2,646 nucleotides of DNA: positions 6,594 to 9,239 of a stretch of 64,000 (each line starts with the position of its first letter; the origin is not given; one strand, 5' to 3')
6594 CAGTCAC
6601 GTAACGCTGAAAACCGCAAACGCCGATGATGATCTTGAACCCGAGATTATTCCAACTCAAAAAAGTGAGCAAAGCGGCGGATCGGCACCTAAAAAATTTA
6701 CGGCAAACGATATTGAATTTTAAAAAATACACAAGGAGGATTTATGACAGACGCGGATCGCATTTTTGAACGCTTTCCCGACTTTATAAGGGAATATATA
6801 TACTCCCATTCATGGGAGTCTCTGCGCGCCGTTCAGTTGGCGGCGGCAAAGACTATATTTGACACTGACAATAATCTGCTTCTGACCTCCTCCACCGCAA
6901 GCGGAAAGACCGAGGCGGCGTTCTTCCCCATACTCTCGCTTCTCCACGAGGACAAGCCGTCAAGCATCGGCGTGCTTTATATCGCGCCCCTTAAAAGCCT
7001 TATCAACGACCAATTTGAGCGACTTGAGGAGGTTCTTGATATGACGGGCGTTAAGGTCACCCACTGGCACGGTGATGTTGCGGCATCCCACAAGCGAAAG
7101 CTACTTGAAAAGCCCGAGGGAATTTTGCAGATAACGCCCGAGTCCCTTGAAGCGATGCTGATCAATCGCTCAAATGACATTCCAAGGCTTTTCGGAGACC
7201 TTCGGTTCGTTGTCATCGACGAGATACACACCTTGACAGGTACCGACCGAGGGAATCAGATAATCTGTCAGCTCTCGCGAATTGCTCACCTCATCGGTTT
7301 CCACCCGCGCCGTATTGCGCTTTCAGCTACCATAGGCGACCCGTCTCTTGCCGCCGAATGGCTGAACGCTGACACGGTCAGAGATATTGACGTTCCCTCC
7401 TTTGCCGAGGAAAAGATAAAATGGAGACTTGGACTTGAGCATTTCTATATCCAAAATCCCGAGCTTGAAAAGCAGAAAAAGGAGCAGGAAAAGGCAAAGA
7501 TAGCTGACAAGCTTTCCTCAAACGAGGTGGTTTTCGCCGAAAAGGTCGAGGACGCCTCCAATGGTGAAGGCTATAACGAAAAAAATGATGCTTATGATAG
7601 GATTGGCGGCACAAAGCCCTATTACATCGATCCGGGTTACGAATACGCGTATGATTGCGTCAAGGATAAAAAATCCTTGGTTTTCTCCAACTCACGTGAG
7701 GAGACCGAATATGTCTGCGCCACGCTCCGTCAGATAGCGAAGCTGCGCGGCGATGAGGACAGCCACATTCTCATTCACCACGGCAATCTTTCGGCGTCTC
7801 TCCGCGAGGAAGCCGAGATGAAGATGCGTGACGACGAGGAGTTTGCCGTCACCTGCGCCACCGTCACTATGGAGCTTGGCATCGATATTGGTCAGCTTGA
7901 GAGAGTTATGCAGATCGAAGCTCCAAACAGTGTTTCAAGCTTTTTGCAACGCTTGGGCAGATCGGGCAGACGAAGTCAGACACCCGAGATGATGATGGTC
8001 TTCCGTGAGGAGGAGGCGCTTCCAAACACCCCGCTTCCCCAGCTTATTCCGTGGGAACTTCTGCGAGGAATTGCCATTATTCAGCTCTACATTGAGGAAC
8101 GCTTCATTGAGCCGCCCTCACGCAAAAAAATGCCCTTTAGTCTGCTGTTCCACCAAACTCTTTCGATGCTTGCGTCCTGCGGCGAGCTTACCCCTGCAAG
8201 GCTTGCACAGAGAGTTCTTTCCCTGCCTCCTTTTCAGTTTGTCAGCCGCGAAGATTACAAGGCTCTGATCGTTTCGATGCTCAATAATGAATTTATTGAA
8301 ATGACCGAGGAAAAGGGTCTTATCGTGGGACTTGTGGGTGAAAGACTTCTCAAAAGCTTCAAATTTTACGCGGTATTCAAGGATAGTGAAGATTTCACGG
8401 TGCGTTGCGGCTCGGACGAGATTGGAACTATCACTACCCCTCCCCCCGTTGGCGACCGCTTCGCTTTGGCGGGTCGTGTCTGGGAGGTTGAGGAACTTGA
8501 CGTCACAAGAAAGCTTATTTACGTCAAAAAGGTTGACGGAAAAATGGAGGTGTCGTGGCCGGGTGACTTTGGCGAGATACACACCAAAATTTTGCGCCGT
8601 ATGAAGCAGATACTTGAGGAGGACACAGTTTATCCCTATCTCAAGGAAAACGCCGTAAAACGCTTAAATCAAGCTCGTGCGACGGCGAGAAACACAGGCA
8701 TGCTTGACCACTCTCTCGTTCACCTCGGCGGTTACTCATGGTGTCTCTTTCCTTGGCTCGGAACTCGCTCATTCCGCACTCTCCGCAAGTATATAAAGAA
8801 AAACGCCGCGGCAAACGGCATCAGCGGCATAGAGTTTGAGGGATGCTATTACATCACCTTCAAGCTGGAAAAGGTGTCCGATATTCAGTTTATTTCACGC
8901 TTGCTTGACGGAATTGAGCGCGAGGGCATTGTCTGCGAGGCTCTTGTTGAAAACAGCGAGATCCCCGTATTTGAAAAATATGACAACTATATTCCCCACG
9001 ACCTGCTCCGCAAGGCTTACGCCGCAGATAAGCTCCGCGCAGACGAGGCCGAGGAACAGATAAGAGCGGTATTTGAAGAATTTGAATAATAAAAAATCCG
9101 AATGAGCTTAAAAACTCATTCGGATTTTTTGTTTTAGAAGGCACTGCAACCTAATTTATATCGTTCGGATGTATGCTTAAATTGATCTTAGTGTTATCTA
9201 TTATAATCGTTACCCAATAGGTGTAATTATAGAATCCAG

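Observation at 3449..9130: Compact TerB-N/TerB-C + DUF2791-type ATPase + Lhr-like helicase operon (Shango-type defence candidate)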

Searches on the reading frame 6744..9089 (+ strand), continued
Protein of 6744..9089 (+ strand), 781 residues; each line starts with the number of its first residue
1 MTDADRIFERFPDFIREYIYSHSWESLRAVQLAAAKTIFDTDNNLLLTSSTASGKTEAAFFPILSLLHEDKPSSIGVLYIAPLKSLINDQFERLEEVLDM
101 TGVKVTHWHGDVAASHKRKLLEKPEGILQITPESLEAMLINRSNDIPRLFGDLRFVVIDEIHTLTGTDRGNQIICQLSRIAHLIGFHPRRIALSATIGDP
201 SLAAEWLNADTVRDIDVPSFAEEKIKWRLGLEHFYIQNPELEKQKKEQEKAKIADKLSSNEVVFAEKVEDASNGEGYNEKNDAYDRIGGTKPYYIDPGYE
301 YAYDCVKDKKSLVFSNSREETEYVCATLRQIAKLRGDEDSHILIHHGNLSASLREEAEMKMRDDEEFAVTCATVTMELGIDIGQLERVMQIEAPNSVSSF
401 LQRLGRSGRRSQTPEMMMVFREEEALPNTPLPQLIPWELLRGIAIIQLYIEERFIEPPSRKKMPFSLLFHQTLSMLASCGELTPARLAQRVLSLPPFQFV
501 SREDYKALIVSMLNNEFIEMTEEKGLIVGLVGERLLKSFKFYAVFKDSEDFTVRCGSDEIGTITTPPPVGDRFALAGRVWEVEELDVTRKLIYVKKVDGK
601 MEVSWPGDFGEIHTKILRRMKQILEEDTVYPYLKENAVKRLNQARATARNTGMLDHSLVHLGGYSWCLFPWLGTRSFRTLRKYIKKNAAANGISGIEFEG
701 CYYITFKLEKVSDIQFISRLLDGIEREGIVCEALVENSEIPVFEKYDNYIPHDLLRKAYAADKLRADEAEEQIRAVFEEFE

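Call 93: find_encoding_contigs(protein=P0163, flank=8000, max_places=3)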
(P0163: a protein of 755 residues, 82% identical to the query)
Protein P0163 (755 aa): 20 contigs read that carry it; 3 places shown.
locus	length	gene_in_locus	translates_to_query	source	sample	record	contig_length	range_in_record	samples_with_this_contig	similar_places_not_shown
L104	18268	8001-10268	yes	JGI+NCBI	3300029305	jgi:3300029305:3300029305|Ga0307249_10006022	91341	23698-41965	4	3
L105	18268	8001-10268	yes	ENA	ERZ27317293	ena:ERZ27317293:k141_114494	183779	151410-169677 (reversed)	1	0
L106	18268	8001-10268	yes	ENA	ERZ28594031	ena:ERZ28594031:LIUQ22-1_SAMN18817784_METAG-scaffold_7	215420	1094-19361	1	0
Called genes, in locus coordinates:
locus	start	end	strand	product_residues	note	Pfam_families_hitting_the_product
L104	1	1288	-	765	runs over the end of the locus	PF00664:ABC_membrane, PF00005:ABC_tran, PF02463:SMC_N (weak)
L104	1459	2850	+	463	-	PF18073:Zn_ribbon_LapB, PF13481:AAA_25, PF03796:DnaB_C (weak), PF06745:ATPase, PF23442:DUF7125, PF00004:AAA (weak), PF13401:AAA_22 (weak), PF13541:ChlI, +2 more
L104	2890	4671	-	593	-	-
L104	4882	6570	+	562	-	PF13208:TerB_N, PF15615:TerB_C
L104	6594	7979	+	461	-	PF10923:BrxC_BrxD, PF13191:AAA_16 (weak)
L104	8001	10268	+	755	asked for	PF00270:DEAD, PF04851:ResIII, PF00271:Helicase_C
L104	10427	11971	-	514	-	PF12072:RNase_Y_N, PF00013:KH_1, PF22891:KH_PNO1_2nd (weak), PF08668:HDOD (weak), PF01966:HD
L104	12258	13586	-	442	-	PF01523:PmbA_TldD_1st, PF19290:PmbA_TldD_2nd, PF19289:PmbA_TldD_3rd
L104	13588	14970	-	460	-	PF01523:PmbA_TldD_1st, PF19290:PmbA_TldD_2nd, PF19289:PmbA_TldD_3rd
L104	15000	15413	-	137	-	-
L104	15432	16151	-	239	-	PF00702:Hydrolase, PF12710:HAD (weak), PF13419:HAD_2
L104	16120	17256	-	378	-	PF01702:TGT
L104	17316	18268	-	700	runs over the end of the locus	PF02518:HATPase_c (weak), PF13589:HATPase_c_3, PF01119:DNA_mis_repair, PF08676:MutL_C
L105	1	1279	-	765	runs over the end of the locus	PF00664:ABC_membrane, PF00005:ABC_tran, PF02463:SMC_N (weak)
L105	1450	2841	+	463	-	PF18073:Zn_ribbon_LapB, PF13481:AAA_25, PF03796:DnaB_C (weak), PF06745:ATPase, PF23442:DUF7125, PF00004:AAA (weak), PF13401:AAA_22 (weak), PF13541:ChlI, +1 more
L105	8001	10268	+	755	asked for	PF00270:DEAD, PF04851:ResIII, PF00271:Helicase_C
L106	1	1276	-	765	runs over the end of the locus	PF00664:ABC_membrane, PF00005:ABC_tran, PF02463:SMC_N (weak)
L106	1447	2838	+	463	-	PF18073:Zn_ribbon_LapB, PF13481:AAA_25, PF03796:DnaB_C (weak), PF06745:ATPase, PF23442:DUF7125, PF00004:AAA (weak), PF13401:AAA_22 (weak), PF13541:ChlI, +1 more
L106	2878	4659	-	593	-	-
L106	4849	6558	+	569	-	PF13208:TerB_N, PF15615:TerB_C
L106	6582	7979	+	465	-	PF10923:BrxC_BrxD, PF13191:AAA_16 (weak)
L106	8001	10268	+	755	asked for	PF00270:DEAD, PF04851:ResIII, PF00271:Helicase_C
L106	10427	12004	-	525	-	PF12072:RNase_Y_N, PF22891:KH_PNO1_2nd (weak), PF00013:KH_1, PF08668:HDOD (weak), PF01966:HD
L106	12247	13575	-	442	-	PF01523:PmbA_TldD_1st, PF19290:PmbA_TldD_2nd, PF19289:PmbA_TldD_3rd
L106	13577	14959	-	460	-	PF01523:PmbA_TldD_1st, PF19290:PmbA_TldD_2nd, PF19289:PmbA_TldD_3rd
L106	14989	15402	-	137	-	-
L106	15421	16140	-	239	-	PF00702:Hydrolase, PF12710:HAD (weak), PF13419:HAD_2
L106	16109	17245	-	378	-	PF01702:TGT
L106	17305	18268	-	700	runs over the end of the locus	PF02518:HATPase_c (weak), PF13589:HATPase_c_3, PF01119:DNA_mis_repair, PF08676:MutL_C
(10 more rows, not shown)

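Call 112: search_protein_families(library=padloc, proteins=[L104:2890-4671:-], max_evalue=0.001)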
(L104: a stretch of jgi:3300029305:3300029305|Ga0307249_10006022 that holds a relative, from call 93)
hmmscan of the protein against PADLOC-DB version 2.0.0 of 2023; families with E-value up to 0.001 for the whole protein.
L104:2890-4671:- (593 aa): 0 families

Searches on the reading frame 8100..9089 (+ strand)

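Call 55: search_protein_families(library=pfam, proteins=[window:8100-9089:+], max_evalue=10)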
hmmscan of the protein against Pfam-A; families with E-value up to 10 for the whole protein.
window:8100-9089:+ (329 aa): 1 family
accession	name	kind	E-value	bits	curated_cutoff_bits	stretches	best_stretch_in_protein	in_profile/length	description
PF19306.5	WH_Lhr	-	0.0017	18.2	27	1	117-148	135-164/168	Large helicase-related protein, winged helix domain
